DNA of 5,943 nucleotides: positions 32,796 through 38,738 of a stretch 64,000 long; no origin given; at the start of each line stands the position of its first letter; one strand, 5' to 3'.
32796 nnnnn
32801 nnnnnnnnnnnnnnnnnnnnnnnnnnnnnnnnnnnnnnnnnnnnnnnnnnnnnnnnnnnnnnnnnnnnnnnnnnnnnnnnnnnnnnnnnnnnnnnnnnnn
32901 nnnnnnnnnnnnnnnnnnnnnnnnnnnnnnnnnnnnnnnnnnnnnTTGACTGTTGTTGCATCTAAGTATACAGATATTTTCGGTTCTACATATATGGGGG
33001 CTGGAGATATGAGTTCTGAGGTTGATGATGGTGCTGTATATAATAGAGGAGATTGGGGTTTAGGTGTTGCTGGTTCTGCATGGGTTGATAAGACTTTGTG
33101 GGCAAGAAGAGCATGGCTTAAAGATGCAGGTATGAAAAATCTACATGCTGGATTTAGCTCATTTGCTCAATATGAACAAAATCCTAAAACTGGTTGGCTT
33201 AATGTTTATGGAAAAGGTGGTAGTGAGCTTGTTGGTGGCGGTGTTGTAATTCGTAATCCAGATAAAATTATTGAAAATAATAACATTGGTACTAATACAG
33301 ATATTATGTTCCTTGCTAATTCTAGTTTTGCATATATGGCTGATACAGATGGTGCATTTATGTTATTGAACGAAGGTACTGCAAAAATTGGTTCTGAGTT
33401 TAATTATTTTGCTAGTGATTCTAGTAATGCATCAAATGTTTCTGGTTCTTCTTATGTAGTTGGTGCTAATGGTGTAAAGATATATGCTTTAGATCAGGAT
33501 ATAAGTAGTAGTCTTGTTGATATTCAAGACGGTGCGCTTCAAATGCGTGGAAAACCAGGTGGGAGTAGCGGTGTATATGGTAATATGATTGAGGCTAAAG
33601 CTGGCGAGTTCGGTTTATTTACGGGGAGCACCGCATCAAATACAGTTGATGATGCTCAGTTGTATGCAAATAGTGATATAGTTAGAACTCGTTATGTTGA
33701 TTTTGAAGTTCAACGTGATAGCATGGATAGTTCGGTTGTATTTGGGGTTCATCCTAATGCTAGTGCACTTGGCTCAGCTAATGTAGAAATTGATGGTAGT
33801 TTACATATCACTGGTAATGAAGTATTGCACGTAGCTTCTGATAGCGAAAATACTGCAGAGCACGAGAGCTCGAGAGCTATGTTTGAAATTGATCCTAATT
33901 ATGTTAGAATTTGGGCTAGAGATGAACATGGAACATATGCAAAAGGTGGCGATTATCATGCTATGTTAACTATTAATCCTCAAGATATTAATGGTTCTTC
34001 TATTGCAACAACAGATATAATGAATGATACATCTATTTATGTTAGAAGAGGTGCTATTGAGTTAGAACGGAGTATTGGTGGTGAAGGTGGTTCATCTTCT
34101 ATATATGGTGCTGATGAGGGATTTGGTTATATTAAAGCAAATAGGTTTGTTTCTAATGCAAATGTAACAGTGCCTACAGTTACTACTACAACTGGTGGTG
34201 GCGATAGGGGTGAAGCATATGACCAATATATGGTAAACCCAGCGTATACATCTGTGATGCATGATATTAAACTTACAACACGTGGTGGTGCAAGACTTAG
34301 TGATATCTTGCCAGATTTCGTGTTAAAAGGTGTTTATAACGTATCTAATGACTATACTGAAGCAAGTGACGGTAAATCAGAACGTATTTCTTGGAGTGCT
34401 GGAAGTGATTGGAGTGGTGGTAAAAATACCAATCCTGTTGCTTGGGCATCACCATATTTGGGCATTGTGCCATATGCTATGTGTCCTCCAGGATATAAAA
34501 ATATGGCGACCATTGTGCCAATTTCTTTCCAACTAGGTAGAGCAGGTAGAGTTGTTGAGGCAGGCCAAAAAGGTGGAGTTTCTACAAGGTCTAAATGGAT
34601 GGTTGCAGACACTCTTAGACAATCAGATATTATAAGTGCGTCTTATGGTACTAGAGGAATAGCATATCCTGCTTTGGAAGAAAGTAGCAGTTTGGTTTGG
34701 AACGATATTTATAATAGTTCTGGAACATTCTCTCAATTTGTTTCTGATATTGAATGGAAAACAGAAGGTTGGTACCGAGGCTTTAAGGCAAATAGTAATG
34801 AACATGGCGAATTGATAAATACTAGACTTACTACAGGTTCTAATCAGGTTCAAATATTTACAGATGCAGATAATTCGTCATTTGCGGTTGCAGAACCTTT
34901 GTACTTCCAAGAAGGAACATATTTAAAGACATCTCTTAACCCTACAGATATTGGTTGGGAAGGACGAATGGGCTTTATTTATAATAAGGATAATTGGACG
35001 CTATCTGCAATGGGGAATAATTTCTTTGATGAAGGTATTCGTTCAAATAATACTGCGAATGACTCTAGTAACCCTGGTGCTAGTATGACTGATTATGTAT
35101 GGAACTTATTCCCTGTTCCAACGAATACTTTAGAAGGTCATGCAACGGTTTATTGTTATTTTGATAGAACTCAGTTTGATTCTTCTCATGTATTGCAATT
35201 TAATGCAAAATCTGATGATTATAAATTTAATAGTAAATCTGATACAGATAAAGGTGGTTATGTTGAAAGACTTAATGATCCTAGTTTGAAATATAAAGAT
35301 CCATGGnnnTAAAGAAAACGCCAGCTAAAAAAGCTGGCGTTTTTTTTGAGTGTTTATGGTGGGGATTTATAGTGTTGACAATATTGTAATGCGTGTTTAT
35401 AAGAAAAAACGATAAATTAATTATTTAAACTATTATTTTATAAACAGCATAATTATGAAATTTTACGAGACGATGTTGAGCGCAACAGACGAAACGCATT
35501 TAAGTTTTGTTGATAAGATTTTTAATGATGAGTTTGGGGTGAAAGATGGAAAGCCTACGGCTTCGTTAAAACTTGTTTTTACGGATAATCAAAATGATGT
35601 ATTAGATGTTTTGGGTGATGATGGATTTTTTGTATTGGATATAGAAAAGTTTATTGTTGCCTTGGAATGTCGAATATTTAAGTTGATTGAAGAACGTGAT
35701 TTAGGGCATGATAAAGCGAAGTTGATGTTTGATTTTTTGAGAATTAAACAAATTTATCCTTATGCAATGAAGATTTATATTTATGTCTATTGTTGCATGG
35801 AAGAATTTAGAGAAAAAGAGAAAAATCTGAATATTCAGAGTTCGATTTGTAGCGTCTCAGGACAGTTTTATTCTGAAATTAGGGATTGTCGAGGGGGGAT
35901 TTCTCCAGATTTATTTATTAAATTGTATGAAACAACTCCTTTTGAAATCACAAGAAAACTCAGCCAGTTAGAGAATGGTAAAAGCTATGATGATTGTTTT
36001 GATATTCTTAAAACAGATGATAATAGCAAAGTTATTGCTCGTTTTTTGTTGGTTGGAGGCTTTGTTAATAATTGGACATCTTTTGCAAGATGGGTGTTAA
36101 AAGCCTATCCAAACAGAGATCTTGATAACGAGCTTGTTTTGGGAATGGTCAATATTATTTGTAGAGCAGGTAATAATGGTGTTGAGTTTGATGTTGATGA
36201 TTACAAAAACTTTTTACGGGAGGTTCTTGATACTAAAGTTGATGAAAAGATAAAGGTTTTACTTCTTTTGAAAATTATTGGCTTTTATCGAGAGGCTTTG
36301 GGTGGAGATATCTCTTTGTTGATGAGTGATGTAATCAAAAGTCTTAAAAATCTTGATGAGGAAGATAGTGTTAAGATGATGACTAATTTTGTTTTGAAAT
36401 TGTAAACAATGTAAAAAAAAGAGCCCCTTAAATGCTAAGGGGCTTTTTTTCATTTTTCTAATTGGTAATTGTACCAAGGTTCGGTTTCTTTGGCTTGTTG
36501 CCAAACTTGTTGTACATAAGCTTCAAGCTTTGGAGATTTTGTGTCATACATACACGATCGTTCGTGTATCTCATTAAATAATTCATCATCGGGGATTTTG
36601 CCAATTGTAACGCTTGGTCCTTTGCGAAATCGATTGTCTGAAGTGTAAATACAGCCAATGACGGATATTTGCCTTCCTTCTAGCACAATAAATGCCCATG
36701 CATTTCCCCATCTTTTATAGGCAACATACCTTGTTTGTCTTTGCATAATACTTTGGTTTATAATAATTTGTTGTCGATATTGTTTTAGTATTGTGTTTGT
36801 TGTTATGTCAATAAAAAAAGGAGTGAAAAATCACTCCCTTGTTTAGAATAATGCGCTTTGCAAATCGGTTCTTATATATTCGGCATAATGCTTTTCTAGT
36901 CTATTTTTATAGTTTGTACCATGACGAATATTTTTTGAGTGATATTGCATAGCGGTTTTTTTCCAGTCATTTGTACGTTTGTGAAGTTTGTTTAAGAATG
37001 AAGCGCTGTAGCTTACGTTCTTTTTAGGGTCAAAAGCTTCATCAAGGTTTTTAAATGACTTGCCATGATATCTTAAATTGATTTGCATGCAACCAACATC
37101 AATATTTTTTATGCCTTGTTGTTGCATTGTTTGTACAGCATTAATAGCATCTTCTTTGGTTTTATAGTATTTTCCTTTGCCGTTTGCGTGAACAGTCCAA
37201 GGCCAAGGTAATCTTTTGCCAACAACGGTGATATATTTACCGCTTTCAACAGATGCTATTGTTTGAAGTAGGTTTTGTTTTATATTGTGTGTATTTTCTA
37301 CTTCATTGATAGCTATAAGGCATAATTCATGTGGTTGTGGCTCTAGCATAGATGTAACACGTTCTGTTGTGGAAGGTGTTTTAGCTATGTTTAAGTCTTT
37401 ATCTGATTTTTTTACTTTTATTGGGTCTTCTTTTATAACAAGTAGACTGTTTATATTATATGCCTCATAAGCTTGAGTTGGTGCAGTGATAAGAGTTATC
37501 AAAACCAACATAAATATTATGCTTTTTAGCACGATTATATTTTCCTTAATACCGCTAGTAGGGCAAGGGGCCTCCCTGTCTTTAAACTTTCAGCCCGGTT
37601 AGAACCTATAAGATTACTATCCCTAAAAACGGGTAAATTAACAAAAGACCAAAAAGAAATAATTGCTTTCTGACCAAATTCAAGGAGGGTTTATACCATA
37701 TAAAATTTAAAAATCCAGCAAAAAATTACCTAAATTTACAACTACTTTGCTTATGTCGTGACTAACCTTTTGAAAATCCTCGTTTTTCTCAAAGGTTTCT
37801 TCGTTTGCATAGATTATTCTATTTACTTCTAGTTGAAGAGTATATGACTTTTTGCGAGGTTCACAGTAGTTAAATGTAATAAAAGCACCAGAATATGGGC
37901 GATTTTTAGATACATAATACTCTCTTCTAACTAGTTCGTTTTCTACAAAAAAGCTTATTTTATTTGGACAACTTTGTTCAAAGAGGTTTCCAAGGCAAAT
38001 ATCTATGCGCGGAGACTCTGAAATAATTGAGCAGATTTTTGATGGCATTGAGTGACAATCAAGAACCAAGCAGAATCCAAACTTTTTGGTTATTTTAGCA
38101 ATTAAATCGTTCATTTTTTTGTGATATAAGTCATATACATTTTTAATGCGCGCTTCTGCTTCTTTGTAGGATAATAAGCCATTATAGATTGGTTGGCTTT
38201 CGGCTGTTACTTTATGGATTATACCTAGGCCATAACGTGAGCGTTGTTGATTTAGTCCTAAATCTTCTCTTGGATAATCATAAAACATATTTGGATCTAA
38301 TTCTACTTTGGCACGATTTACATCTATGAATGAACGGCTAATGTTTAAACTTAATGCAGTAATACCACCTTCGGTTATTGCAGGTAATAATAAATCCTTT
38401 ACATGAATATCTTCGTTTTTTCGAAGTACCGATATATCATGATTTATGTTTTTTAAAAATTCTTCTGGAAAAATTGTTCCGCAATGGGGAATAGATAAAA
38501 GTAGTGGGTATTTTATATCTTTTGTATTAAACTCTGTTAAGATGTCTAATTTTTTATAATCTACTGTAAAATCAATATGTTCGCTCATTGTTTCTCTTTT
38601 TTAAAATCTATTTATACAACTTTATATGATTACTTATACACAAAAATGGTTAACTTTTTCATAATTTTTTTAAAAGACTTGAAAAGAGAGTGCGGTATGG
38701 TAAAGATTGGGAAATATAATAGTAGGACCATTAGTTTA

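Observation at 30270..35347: Stand-alone operon for a 1346-aa protein with a prepilin/TadE-like class III signal, plus a membrane-anchored partner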

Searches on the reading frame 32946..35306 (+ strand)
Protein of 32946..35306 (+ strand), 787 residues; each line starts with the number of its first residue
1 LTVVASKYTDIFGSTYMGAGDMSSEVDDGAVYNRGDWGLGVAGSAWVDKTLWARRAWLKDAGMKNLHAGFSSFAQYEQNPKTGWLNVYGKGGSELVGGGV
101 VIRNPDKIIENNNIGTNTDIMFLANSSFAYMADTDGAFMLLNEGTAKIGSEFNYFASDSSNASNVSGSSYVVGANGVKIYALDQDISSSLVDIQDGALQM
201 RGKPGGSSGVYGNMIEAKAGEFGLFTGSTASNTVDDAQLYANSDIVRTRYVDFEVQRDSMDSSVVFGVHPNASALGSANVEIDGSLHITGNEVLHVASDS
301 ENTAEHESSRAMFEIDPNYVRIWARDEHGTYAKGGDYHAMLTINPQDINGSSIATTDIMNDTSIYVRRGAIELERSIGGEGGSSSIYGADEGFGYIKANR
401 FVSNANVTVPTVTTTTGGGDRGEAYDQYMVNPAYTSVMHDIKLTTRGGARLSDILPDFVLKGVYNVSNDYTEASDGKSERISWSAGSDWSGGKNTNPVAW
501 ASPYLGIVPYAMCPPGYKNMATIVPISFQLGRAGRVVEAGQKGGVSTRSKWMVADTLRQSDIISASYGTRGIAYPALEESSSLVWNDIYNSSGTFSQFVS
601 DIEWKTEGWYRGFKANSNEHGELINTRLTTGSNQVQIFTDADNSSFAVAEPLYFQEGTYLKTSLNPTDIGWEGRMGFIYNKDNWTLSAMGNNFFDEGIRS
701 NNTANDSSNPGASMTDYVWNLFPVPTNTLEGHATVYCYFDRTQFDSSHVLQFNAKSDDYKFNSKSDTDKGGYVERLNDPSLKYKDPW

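Call 41: predict_structure(alignment_id=A3)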
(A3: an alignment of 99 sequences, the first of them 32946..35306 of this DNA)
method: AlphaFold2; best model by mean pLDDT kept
length: 787 residues; sequences in the alignment: 99
mean_pLDDT: 75.0   pTM: 0.47
mean pLDDT of the five models: 75.0, 72.9, 71.4, 71.2, 69.9
residues with pLDDT >= 90: 211; 70-90: 288; 50-70: 186; < 50: 102
segments of 3 or more residues with pLDDT < 50: 1-14, 19-27, 29-36, 302-304, 307-312, 374-381, 388-395, 417-421, 423-425, 429-449, 778-787
pLDDT, mean of each block of 10 residues (from residue 1): 43 49 46 50 72 73 88 88 93 88 92 90 94 92 92 89 80 86 81 89 73 84 77 80 85 80 80 69 72 57 48 58 65 56 63 62 60 48 50 48 54 49 50 39 42 67 94 94 93 96 95 82 90 85 94 80 88 90 68 56 83 86 86 88 91 77 91 94 89 90 68 90 93 90 72 71 64 53 33
secondary structure, 60 per line:
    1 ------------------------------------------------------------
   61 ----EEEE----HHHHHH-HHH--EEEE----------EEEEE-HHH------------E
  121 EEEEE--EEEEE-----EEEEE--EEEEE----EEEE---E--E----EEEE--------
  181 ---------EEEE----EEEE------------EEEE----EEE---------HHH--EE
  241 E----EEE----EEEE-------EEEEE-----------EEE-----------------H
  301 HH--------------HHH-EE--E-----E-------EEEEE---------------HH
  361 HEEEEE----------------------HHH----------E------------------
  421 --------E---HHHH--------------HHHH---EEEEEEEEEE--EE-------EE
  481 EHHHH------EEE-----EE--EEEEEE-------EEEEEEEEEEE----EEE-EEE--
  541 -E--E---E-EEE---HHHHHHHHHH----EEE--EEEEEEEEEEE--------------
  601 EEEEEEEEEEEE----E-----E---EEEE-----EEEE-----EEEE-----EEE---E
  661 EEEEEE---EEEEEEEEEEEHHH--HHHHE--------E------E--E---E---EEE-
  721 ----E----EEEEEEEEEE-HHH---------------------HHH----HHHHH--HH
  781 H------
elements in order (helices of 4 or more, strands of 3 or more residues): E65-68 H73-78 E85-88 E99-103 E120-125 E128-132 E138-142 E145-149 E154-157 E169-172 E190-193 E198-201 E214-217 E222-224 E239-241 E246-248 E253-256 E264-268 E280-282 E339-343 E362-366 H433-436 H451-454 E458-467 E479-481 H482-485 E492-494 E504-509 E517-527 E532-534 E536-538 E551-553 H557-566 E571-573 E576-586 E601-612 E627-630 E636-639 E645-648 E654-656 E660-666 E670-680 H686-689 E717-719 E730-739 H772-776

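Call 44: fold_search(model_id=the predicted structure, library=pdb)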
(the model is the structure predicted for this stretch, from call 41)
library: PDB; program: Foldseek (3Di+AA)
matches with E <= 10: 120; with E <= 0.001: 0
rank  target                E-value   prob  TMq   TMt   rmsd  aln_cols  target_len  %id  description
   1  8yt8_D                4.0e-01  0.07  0.06  0.14  23.1       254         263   17  Cryo-EM structure of the dystrophin glycoprotein complex (released 2024-12-11)
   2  6mic                  4.2e-01  0.08  0.05  0.19  31.4       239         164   10  Crystal Structure of the C-terminal half of the Vibrio cholerae minor pilin TcpB (released 2019-08-28)
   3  7w63_B                5.6e-01  0.07  0.05  0.09  30.7       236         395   10  Crystal structure of minor pilin TcpB from Vibrio cholerae (released 2022-11-09)
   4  8xci_Z                6.6e-01  0.10  0.06  0.10  17.3       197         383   10  Open state of central tail fiber of bacteriophage lambda upon binding to LamB (released 2024-05-01)
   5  7w63_A                7.3e-01  0.04  0.05  0.09  29.9       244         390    9  Crystal structure of minor pilin TcpB from Vibrio cholerae (released 2022-11-09)
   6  9c3c_d                8.7e-01  0.06  0.05  0.13  20.5       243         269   16  Cryo-EM structure of native dystrophin-glycoprotein complex (DGC) (released 2024-10-23)
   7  8xci_F                1.0e+00  0.09  0.06  0.11  16.4       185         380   11  Open state of central tail fiber of bacteriophage lambda upon binding to LamB (released 2024-05-01)
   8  8xcj_F                1.2e+00  0.08  0.06  0.10  19.6       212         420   10  Open State of central tail fiber of bacteriophage lambda upon binding to LamB (gpJ713-LamB complex) (released 2024-05-01)
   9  8yt8_G                1.2e+00  0.07  0.07  0.17  18.4       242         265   14  Cryo-EM structure of the dystrophin glycoprotein complex (released 2024-12-11)
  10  9mbx_A                1.3e+00  0.02  0.06  0.10  22.2       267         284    9  Cryo-EM structure of alpha-hemolysin heptameric pre-pore state III in the presence of RBC (released 2025-11-26)
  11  7cbm_A                1.4e+00  0.01  0.04  0.09  26.1       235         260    7  Cryo-EM structure of the flagellar distal rod with partial hook from Salmonella (released 2021-04-28)
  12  8z5u_D                1.4e+00  0.02  0.05  0.10  27.4       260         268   10  Cryo-EM structure of the rod-export apparatus with partial hook within the polar flagellar motor (released 2025-10-22)
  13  4h56_A                1.4e+00  0.02  0.05  0.12  20.7       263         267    9  Crystal structure of the Clostridium perfringens NetB toxin in the membrane inserted form (released 2012-12-26)
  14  4tw1_H                1.6e+00  0.01  0.05  0.09  21.2       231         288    7  Crystal structure of the octameric pore complex of the Staphylococcus aureus Bi-component Toxin LukGH (released 2014-11-12)
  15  3dcx_A                1.7e+00  0.25  0.05  0.28  12.5        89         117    8  Crystal structure of a duf1696 family protein with a pleckstrin-homology domain (shew_0819) from shewanella loihica pv (released 2008-07-29)
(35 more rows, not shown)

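Call 79: fold_search(model_id=the predicted structure, library=viral)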
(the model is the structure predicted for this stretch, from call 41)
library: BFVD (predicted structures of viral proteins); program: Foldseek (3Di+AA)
matches with E <= 10: 243; with E <= 0.001: 0
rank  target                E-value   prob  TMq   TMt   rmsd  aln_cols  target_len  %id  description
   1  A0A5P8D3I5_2          1.7e-03  0.18  0.07  0.06  26.1       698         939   10  (no name in the UniProt tables at hand)
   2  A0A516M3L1            1.7e-02  0.12  0.08  0.06  24.5       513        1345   14  (no name in the UniProt tables at hand)
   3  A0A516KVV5            2.8e-02  0.21  0.12  0.12  18.0       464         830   14  (no name in the UniProt tables at hand)
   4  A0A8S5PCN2            3.0e-02  0.10  0.06  0.08  25.4       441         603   14  Trimeric coiled-coil viral fiber [Siphoviridae sp. ctFSL3]
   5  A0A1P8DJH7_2          4.0e-02  0.14  0.08  0.08  21.3       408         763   13  (no name in the UniProt tables at hand)
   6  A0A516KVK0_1          5.0e-02  0.25  0.13  0.13  17.1       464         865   11  (no name in the UniProt tables at hand)
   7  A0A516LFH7            5.9e-02  0.06  0.08  0.10  36.3       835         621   10  (no name in the UniProt tables at hand)
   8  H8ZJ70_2              5.9e-02  0.03  0.06  0.06  55.0       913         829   12  (no name in the UniProt tables at hand)
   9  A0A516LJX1            7.8e-02  0.06  0.05  0.05  38.6       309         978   13  (no name in the UniProt tables at hand)
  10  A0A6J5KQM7            8.2e-02  0.15  0.09  0.09  38.4       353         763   14  Endolysin [uncultured Caudovirales phage]
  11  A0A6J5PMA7            8.7e-02  0.07  0.10  0.09  29.5       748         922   13  Major tropism determinant N-terminal domain-containing protein [uncultured Caudovirales phage]
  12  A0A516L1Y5            9.2e-02  0.08  0.06  0.11  29.4       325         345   12  (no name in the UniProt tables at hand)
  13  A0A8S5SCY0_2          1.0e-01  0.14  0.09  0.09  23.0       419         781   11  Minor structural protein 4 [Myoviridae sp. ctfWc3]
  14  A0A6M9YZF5            1.0e-01  0.13  0.06  0.06  20.4       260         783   10  (no name in the UniProt tables at hand)
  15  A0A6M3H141            1.0e-01  0.10  0.06  0.04  19.2       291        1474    9  (no name in the UniProt tables at hand)
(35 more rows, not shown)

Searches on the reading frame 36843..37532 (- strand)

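Call 6: search_protein_families(library=ncbifam, proteins=[window:36843-37532:-], max_evalue=0.01)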
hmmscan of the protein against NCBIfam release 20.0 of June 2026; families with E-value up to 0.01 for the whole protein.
window:36843-37532:- (229 aa): 1 family
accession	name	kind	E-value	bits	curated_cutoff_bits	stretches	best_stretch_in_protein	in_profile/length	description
NF010438.0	PRK13864.1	equivalog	0.00028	20.4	212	1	111-185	58-133/245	type IV secretion system lytic transglycosylase VirB1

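Call 48: search_protein_families(library=pfam, proteins=[window:36843-37532:-], max_evalue=0.001)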
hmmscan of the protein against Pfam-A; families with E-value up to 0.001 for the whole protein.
window:36843-37532:- (229 aa): 1 family
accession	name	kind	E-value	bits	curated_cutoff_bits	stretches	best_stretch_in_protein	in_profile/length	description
PF01464.25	SLT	-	4.5e-09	36.3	21.3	1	75-217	3-114/117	Transglycosylase SLT domain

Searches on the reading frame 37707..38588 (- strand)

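Call 6: search_protein_families(library=ncbifam, proteins=[window:37707-38588:-], max_evalue=0.01)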
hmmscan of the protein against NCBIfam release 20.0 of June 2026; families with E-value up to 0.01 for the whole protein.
window:37707-38588:- (293 aa): 1 family
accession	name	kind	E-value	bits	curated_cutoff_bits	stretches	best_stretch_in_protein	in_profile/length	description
TIGR02017.1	hutG_amidohyd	equivalog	1.3e-23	83.8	278.75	1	23-266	6-234/263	N-formylglutamate deformylase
